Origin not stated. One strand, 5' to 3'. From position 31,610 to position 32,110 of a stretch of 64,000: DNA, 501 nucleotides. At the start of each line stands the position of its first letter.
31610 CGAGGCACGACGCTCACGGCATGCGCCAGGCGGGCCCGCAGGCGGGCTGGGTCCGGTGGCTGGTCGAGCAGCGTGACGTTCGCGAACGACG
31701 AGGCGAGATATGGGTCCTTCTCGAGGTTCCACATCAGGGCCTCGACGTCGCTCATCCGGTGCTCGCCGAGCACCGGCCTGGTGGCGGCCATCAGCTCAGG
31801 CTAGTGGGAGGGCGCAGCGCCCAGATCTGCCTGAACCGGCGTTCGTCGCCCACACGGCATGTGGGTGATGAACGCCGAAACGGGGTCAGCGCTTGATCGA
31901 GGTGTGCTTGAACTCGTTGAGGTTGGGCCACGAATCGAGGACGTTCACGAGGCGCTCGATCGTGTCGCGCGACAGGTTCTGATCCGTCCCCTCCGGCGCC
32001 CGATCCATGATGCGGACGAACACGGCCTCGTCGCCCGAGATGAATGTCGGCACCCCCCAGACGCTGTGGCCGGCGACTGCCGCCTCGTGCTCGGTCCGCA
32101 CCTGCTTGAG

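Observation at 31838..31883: Family H: nested hairpin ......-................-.5-TGTGGG...GMACGCC between an upstream stop codon and the next gene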

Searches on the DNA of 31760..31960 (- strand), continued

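Call 53: search_with_rna_model(model_id=R1, sources=[L200, L201], max_evalue=1, filters=off)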
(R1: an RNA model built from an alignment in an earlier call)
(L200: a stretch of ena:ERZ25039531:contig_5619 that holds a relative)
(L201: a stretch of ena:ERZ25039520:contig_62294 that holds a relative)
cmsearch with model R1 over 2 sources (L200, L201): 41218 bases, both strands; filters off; matches with E-value up to 1: 8.
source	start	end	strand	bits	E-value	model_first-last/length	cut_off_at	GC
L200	10611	10665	+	50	2.1e-14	1-55/55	no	0.62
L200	10619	10657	-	35.5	1.3e-09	9-47/55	no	0.69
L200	7872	7892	+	14.7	0.011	1-55/55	no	0.71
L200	20180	20215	-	11.9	0.097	11-45/55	no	0.69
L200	1171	1192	+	10.8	0.22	1-55/55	no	0.68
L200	17445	17482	+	9.9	0.46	1-55/55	no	0.71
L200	7240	7261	-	9.3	0.71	7-55/55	no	0.77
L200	20180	20215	+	9.2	0.8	11-45/55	no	0.69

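Call 60: search_with_rna_model(model_id=R1, sources=[L202, L203, L204], max_evalue=1, filters=off)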
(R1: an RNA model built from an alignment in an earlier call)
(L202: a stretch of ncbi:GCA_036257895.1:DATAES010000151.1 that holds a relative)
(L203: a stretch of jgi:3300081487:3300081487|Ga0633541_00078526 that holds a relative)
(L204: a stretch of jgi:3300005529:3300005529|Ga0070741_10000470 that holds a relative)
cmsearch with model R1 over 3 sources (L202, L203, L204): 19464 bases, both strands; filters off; matches with E-value up to 1: 9.
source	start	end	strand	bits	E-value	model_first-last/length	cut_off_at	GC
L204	3656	3689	-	17.2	0.00078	12-44/55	no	0.68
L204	3656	3689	+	15.2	0.0036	12-44/55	no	0.68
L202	800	834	+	10.2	0.16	11-45/55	no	0.69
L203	404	438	+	10.2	0.16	11-45/55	no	0.69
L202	4836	4857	+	8.9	0.47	1-55/55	no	0.68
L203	4440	4461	+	8.9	0.47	1-55/55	no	0.68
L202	4612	4655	-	8.5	0.6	1-55/55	no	0.61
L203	4216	4259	-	8.5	0.6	1-55/55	no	0.61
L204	4076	4112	-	8.4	0.69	1-55/55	no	0.68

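Call 89: search_with_rna_model(model_id=R1, sources=[L316, L317], max_evalue=1, filters=off)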
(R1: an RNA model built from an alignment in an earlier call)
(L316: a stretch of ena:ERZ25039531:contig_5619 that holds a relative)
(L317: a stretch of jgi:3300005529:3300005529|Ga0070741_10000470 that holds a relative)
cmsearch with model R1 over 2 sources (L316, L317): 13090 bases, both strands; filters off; matches with E-value up to 1: 10.
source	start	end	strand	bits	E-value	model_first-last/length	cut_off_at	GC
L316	3919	3973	+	41.1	5.8e-12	1-55/55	no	0.71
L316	3919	3973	-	16.9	0.00066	1-55/55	no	0.71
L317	5474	5515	-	13.1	0.012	1-55/55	no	0.67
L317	2165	2181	-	12.6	0.018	8-49/55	no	0.88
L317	2166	2181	+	10.7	0.076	8-48/55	no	0.88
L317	4253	4280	-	10.2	0.11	14-42/55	no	0.68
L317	3191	3211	+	8.8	0.32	18-38/55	no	0.86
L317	1081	1131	-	8.1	0.56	1-55/55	no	0.78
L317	6414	6451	-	7.9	0.67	8-50/55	no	0.82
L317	1314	1350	+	7.9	0.68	8-49/55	no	0.78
